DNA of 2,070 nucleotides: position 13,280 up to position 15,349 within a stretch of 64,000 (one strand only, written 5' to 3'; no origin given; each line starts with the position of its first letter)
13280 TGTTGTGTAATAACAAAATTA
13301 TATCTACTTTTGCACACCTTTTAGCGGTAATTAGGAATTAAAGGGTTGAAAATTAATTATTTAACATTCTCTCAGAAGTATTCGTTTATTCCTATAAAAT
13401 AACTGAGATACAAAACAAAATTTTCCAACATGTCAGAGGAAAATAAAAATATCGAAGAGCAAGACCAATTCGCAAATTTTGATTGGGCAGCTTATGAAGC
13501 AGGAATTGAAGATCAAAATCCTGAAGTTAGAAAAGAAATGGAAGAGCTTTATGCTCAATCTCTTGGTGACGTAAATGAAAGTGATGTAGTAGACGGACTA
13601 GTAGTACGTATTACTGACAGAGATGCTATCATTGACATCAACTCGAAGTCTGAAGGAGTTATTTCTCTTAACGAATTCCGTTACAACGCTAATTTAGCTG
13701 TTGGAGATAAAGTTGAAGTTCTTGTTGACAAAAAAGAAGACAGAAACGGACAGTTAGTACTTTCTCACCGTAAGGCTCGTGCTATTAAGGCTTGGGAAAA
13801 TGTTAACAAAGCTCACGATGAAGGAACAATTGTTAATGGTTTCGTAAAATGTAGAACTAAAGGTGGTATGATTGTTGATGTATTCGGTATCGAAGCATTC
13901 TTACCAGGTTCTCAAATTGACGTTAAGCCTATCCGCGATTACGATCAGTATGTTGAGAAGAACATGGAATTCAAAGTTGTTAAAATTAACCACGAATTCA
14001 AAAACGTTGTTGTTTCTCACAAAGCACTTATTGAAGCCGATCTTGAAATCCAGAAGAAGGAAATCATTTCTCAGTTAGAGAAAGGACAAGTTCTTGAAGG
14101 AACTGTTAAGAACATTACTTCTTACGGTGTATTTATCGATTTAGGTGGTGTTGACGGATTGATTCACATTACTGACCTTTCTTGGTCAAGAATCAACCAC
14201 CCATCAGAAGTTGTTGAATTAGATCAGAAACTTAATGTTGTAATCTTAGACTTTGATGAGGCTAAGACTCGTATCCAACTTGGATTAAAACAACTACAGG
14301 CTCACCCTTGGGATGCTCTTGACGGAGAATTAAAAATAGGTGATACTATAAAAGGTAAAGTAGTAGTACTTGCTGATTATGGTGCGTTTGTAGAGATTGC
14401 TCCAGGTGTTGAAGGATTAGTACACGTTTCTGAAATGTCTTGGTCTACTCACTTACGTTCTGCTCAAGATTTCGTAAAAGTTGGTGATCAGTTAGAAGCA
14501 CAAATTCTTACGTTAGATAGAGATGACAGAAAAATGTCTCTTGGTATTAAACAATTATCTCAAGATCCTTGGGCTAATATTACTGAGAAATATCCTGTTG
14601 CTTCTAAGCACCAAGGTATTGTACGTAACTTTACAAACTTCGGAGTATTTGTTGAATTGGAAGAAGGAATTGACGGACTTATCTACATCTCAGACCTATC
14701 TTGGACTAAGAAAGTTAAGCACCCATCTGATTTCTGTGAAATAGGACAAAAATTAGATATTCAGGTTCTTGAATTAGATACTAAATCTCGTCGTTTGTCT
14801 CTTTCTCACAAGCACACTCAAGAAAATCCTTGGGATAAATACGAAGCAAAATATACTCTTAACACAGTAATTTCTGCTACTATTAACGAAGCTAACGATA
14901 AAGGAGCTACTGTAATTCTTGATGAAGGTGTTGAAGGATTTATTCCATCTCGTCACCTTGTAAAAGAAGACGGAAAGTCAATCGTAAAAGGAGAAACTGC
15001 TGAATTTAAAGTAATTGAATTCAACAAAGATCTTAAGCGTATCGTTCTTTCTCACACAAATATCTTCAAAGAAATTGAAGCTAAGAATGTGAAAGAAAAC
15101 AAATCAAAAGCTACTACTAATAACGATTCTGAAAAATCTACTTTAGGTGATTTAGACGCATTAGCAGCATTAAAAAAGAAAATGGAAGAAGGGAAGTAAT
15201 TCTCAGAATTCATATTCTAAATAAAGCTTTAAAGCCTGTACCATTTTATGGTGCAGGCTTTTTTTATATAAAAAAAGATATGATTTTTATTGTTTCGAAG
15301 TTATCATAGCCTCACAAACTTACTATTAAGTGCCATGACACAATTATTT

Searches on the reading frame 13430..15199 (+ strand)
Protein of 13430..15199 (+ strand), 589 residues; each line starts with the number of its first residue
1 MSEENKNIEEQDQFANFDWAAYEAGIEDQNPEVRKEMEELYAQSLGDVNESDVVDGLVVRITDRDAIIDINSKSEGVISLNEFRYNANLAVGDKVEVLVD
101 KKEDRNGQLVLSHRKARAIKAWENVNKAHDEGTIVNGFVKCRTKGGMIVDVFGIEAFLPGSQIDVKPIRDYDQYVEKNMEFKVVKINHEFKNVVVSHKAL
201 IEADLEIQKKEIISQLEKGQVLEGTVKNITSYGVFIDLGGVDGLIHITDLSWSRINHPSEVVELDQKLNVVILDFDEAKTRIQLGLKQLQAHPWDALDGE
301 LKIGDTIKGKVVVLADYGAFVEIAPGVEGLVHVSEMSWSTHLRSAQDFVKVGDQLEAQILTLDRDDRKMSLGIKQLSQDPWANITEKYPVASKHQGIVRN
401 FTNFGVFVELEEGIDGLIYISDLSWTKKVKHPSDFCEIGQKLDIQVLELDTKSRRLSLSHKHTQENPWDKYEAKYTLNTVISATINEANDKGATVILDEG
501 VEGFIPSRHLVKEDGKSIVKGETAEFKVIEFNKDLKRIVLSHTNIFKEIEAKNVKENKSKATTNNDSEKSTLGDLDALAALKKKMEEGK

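Call 26: search_protein_families(library=pfam, proteins=[window:13430-15199:+], max_evalue=0.00001)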
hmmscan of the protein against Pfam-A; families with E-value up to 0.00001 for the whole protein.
window:13430-15199:+ (589 aa): 5 families
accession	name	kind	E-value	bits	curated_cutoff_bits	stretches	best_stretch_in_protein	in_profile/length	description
PF00575.29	S1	-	5e-78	257.9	22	5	216-287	2-74/74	S1 RNA binding domain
PF23459.1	S1_RRP5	-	1.3e-23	83.8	27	1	216-285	1-71/72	RRP5 S1 domain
PF21710.3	Spt6_S1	-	4.7e-11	43.3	27.5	0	310-371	23-84/91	Spt6, S1/OB domain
PF17092.11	PCB_OB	-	1.7e-07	32.4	27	0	293-356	20-94/111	Penicillin-binding protein OB-like domain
PF13509.12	S1_2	-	1.7e-06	28.4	21.8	0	57-99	8-48/61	S1 domain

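Call 61: find_homologous_proteins(query=window:13430-15199:+, max_evalue=1e-50)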
Query window:13430-15199:+ (589 aa): 8000 proteins with E <= 1e-50 among 8000 candidates; the best 120 are listed.
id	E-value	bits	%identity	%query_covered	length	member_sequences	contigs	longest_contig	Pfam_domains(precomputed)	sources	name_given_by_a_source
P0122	0.0e+0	1296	100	100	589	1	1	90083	PF17092.12,PF00575.30,PF23459.2,PF21710.4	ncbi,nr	ncbi:MAG: 30S ribosomal protein S1 [Ichthyobacteriaceae bacterium]|nr:30S ribosomal protein S1 [Icht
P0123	0.0e+0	1166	89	99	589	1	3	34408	PF17092.12,PF00575.30,PF23459.2,PF21710.4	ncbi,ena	-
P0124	0.0e+0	1163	88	99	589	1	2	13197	PF17092.12,PF00575.30,PF23459.2,PF21710.4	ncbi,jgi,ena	-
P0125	0.0e+0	1162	88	100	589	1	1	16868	PF17092.12,PF00575.30,PF23459.2,PF21710.4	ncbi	ncbi:MAG: 30S ribosomal protein S1 [Bacteroidota bacterium]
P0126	0.0e+0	1162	88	100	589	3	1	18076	PF17092.12,PF00575.30,PF23459.2,PF21710.4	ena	-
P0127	0.0e+0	1159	88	99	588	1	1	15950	PF17092.12,PF00575.30,PF23459.2,PF21710.4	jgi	-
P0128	0.0e+0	1151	88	99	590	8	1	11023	PF17092.12,PF00575.30,PF23459.2,PF21710.4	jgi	-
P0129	0.0e+0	1125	85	99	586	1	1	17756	PF17092.12,PF00575.30,PF23459.2,PF21710.4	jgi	jgi:small subunit ribosomal protein S1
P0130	0.0e+0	1125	85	99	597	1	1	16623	PF17092.12,PF00575.30,PF23459.2,PF21710.4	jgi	jgi:small subunit ribosomal protein S1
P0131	0.0e+0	1108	86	99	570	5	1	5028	PF17092.12,PF00575.30,PF23459.2,PF21710.4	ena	-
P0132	1.5e-290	983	-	-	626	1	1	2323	PF17092.12,PF00575.30,PF23459.2,PF13509.13,PF21710.4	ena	-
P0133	5.3e-288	974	76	99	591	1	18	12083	PF00575.30,PF23459.2,PF13509.13,PF21710.4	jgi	jgi:small subunit ribosomal protein S1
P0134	7.0e-288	974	76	99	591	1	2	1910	PF00575.30,PF23459.2,PF13509.13,PF21710.4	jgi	jgi:small subunit ribosomal protein S1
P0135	3.4e-287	972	76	99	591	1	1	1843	PF00575.30,PF23459.2,PF13509.13,PF21710.4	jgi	jgi:small subunit ribosomal protein S1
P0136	4.5e-287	971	76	99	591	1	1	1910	PF00575.30,PF23459.2,PF13509.13,PF21710.4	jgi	jgi:small subunit ribosomal protein S1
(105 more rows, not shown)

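Call 62: find_encoding_contigs(protein=P0122, flank=10000, max_places=10)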
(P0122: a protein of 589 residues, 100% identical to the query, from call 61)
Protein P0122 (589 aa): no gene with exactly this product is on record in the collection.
